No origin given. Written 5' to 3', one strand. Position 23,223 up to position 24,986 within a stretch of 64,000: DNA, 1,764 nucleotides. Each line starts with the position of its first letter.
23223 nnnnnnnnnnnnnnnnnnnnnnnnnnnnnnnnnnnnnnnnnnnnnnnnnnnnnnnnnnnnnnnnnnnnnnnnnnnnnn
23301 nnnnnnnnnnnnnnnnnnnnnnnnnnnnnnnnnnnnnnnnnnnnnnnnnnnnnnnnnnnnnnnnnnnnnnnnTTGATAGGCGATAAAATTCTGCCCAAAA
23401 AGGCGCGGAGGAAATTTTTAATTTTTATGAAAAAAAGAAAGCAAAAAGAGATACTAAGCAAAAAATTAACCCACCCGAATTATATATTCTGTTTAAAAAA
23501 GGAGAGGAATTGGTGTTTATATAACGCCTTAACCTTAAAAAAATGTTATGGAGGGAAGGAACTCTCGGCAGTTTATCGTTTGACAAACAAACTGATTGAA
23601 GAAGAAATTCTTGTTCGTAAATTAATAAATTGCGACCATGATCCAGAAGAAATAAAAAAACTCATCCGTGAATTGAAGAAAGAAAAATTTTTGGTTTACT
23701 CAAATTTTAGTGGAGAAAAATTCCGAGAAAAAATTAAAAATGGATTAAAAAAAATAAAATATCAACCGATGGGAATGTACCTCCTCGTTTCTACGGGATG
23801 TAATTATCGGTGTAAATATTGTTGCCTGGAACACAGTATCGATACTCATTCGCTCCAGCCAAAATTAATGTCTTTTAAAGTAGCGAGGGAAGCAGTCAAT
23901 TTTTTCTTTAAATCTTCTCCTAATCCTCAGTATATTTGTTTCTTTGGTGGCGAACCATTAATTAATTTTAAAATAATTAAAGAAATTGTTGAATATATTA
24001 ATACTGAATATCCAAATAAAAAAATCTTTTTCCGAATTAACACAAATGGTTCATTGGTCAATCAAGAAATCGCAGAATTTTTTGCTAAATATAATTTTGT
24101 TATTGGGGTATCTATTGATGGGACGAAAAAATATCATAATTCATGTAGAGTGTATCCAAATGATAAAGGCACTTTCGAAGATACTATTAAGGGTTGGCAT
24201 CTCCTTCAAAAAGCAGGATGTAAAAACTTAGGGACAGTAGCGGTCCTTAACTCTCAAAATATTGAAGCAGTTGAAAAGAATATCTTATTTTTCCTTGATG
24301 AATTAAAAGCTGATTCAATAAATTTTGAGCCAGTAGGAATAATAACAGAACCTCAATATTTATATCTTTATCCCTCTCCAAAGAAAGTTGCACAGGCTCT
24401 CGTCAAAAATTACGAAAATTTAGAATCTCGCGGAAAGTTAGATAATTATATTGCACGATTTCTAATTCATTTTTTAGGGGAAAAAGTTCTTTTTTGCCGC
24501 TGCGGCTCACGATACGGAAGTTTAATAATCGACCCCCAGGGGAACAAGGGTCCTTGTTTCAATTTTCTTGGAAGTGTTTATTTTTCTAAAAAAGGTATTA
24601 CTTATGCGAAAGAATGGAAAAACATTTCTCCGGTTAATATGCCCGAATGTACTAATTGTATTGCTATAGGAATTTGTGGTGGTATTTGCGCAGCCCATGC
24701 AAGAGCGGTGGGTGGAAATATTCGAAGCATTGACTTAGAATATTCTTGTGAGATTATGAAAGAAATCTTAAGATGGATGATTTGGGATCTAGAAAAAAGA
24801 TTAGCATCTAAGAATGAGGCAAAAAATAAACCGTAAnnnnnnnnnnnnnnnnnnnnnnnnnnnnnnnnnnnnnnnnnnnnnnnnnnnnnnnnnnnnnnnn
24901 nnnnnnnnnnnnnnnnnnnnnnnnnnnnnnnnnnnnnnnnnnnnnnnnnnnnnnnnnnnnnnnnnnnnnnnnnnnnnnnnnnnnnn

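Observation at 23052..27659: Low-GC insertion rebuilt alaS: orphan AlaRS 5' fragment, radical-SAM/SPASM enzyme plus HExxH protein, and a compositionally chimeric alaS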

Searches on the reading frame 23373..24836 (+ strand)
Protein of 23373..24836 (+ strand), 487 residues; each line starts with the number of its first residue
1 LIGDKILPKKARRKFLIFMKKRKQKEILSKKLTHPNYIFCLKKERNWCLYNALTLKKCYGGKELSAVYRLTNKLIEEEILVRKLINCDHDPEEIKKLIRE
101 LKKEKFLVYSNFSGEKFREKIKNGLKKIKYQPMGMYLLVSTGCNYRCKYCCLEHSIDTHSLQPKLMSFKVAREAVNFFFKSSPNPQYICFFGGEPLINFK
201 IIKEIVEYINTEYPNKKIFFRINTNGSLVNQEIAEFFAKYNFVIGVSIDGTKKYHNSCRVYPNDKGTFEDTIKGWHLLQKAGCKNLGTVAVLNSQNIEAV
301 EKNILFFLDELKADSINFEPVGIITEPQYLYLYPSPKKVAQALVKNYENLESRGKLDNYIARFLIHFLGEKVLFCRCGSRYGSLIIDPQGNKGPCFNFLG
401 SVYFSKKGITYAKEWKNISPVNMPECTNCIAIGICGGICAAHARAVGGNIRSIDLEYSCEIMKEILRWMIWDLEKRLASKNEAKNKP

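Call 6: search_protein_families(library=pfam, proteins=[window:23373-24836:+], max_evalue=0.01)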
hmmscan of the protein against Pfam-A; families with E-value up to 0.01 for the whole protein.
window:23373-24836:+ (487 aa): 2 families
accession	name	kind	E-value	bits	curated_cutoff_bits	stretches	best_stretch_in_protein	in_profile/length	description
PF04055.27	Radical_SAM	-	3.1e-22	80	29.5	1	139-303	3-162/166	Radical SAM superfamily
PF13353.11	Fer4_12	-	1.4e-10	42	22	1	138-250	10-119/137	4Fe-4S single cluster domain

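Call 7: search_protein_families(library=ncbifam, proteins=[window:23373-24836:+], max_evalue=0.01)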
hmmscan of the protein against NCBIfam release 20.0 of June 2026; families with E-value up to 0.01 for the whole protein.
window:23373-24836:+ (487 aa): 63 families (the best 25 are shown)
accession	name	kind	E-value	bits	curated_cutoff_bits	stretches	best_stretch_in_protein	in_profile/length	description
NF047865.1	rSAM_PapB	equivalog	3e-46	158.2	340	1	135-451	5-328/330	PapB family radical SAM/SPASM ranthipeptide maturase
TIGR04068.1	rSAM_ocin_clost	equivalog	1.2e-41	143.1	500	1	91-281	43-235/462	Cys-rich peptide radical SAM maturase CcpM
TIGR03974.1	rSAM_six_Cys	equivalog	6.3e-39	134.1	425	1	88-464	56-440/451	thioether cross-link-forming SCIFF peptide maturase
TIGR04136.1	rSAM_FibroRumin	equivalog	9.3e-38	130.2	400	1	48-475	15-455/458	FibroRumin system radical SAM peptide maturase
TIGR03906.1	quino_hemo_SAM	equivalog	4.2e-36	124.6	453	1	75-468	42-442/467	quinohemoprotein amine dehydrogenase maturation protein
TIGR03978.1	rSAM_paired_1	equivalog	8.8e-35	120.3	370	1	84-302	34-252/466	His-Xaa-Ser system radical SAM maturase HxsB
NF040492.1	not_ScfB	exception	1.2e-34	120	855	1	93-466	60-441/450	ScfB-related radical SAM/SPASM orphan maturase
TIGR03942.1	sulfatase_rSAM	equivalog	3e-32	112.1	349.45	1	139-321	7-189/363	anaerobic sulfatase maturase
TIGR04064.1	rSAM_nif11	equivalog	5e-32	111.2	518.7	2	125-270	70-216/459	nif11-like peptide radical SAM maturase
NF035951.1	rSAM_RumMC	equivalog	6.9e-32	110.8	720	1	67-284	43-265/510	RumMC family radical SAM sactipeptide maturase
NF038170.1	lachnocin_rSAM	equivalog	1.3e-29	103.4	550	1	106-317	56-262/440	lachnocin radical SAM maturase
NF041707.1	rSAM_YhhB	equivalog_domain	2.8e-27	95.6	445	1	137-318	6-192/369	cyclophane-forming radical SAM/SPASM peptide maturase YhhB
NF041298.1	rSAM_mat_DynA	equivalog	1.7e-25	89.8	450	1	143-310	11-177/356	dynobactin maturation radical SAM/SPASM protein DynA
NF038107.1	rSAM_NF038107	equivalog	2.3e-24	86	600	1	93-441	46-402/444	Cys-every-fifth radical SAM/SPASM peptide maturase CefB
TIGR04115.1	rSAM_Cxxx_rpt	equivalog_domain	1e-23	84.4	350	1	137-404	6-278/359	radical SAM peptide maturase, CXXX-repeat target family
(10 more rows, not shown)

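Call 20: find_related_loci(query=A1, collection=genome_contigs, flank=10000)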
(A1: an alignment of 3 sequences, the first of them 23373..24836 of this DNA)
Query A1 (487 aa) in genome_contigs; peptide patterns used: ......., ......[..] (x = any residue, [..] = any of these).
68 stretches matched a pattern; 2 encode a relative of the query (tblastn E <= 1e-3); 2 distinct loci.
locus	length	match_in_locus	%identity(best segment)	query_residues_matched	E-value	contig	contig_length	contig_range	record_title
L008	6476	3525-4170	44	27-477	2e-28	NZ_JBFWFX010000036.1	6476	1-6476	Caloranaerobacter sp. DY30410 k141_128_length_6476_cov_293.1845, whole genome shotgun sequence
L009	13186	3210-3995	22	131-396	2e-13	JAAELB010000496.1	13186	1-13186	MAG: Desulfobulbaceae bacterium isolate Bco_9 BcoG_CONTIG1320565, whole genome shotgun sequence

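Call 21: find_related_loci(query=A1, collection=metagenome_contigs, flank=10000)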
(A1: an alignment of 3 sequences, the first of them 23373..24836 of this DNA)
Query A1 (487 aa) in metagenome_contigs; peptide patterns used: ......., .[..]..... (x = any residue, [..] = any of these).
178 stretches matched a pattern; 9 encode a relative of the query (tblastn E <= 1e-3); 9 distinct loci.
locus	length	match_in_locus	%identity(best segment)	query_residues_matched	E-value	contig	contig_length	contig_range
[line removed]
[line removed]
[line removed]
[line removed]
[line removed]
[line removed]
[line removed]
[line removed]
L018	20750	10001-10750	23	70-300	2e-9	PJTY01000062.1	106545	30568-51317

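Call 36: find_homologous_proteins(query=A1)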
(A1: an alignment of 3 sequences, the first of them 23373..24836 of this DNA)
Query A1 (3 sequences) (487 aa, profile of the alignment): 652 proteins with E <= 0.001 among 8000 candidates; the best 120 are listed.
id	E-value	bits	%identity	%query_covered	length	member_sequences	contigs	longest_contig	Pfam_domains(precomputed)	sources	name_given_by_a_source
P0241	0.0e+0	1051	90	96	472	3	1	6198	PF04055.28,PF13353.12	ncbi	-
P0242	2.5e-298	1007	76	93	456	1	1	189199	PF04055.28,PF13353.12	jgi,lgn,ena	-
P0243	1.1e-282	956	85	93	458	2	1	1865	PF04055.28,PF13353.12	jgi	-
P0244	6.4e-272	920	76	94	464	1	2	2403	PF04055.28,PF13353.12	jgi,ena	-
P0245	7.0e-214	729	79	71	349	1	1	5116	PF04055.28,PF13353.12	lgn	-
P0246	1.0e-142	494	46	90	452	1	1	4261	PF04055.28,PF13353.12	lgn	-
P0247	3.7e-118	413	42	93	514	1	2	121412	PF04055.28,PF13353.12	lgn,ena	-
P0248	2.5e-115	404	42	91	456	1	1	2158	PF04055.28,PF13353.12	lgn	-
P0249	3.1e-108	380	39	94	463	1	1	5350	PF04055.28,PF13353.12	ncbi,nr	ncbi:MAG: Anaerobic sulfatase-maturating enzyme [Syntrophomonadaceae bacterium]|nr:Anaerobic sulfata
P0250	1.6e-60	223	30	92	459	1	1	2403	PF04055.28,PF13353.12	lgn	-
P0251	7.6e-58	214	33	91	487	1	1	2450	PF04055.28,PF13353.12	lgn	-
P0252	2.5e-56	209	31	78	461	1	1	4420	PF04055.28,PF13353.12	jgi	-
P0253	9.3e-55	204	29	93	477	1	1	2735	PF04055.28,PF13353.12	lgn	-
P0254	1.3e-50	190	29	95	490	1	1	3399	PF04055.28,PF13353.12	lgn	-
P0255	8.7e-50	188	29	92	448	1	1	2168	PF04055.28,PF13353.12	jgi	jgi:uncharacterized protein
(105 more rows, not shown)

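Call 37: find_encoding_contigs(protein=P0245, flank=10000, max_places=3)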
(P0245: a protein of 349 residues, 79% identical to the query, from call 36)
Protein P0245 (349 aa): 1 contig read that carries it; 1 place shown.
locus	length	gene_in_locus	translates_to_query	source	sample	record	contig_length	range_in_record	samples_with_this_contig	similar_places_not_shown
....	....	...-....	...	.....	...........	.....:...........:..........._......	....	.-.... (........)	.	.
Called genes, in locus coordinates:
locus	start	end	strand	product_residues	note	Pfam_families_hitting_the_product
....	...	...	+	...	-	-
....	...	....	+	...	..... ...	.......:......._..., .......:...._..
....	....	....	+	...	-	-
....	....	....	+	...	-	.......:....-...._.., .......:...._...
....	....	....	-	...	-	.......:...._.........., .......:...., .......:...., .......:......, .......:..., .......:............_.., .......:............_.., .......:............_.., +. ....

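Call 38: find_encoding_contigs(protein=P0247, flank=10000, max_places=3)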
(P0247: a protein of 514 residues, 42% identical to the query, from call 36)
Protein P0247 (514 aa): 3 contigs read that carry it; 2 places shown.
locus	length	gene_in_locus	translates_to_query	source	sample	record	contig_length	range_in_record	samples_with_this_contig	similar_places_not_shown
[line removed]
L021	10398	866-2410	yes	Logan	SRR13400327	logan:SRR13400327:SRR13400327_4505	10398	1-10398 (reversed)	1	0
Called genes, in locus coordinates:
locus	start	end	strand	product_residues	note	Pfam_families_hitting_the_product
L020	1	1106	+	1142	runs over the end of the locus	PF00270:DEAD (faint), PF00271:Helicase_C (weak)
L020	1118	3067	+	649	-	-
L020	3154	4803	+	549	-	PF02384:N6_Mtase, PF07669:Eco57I, PF22837:M_Eco57I_C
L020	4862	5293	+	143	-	-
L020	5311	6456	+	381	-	PF16289:PIN_12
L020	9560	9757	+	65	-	-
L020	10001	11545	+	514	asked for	PF13353:Fer4_12 (weak), PF04055:Radical_SAM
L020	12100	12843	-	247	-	PF01695:IstB_IS21, PF00308:Bac_DnaA (weak), PF00004:AAA (weak)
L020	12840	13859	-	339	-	-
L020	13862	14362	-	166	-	PF13565:HTH_32 (faint)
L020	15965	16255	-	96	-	-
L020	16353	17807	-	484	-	PF00089:Trypsin, PF13365:Trypsin_2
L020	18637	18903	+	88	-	PF18135:Type_ISP_C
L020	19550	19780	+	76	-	PF09851:SHOCT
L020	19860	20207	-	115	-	-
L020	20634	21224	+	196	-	PF00440:TetR_N, PF17935:TetR_C_27 (weak)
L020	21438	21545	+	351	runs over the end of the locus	PF25917:BSH_RND, PF25973:BSH_CzcB (weak), PF25919:BSH_CusB (weak), PF25876:HH_MFP_RND (weak), PF25885:HH_EMRA (weak), PF25881:HH_YBHG (weak), PF25975:CzcB_C (weak), PF25989:YknX_C, +2 more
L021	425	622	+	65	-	-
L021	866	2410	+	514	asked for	PF13353:Fer4_12 (weak), PF04055:Radical_SAM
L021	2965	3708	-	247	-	PF01695:IstB_IS21, PF00308:Bac_DnaA (weak), PF00004:AAA (weak)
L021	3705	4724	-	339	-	-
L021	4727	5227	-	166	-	PF13565:HTH_32 (faint)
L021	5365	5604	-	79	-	PF00665:rve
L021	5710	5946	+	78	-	-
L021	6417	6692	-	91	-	-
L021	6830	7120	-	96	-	-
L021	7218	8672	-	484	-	PF00089:Trypsin, PF13365:Trypsin_2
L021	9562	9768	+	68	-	PF18135:Type_ISP_C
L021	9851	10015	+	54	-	-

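Call 39: find_encoding_contigs(protein=P0246, flank=10000, max_places=3)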
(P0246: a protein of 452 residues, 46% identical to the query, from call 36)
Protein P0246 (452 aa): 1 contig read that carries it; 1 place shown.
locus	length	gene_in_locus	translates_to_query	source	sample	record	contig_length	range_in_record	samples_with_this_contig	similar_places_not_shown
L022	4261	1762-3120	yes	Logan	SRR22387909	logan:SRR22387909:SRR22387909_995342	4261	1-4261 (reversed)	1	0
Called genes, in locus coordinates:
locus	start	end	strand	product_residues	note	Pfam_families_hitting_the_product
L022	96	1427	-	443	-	PF01411:tRNA-synt_2c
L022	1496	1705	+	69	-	-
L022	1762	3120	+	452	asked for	PF04055:Radical_SAM, PF13353:Fer4_12 (weak)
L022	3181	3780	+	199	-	PF13302:Acetyltransf_3, PF13420:Acetyltransf_4 (weak), PF00583:Acetyltransf_1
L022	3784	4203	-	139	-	PF00293:NUDIX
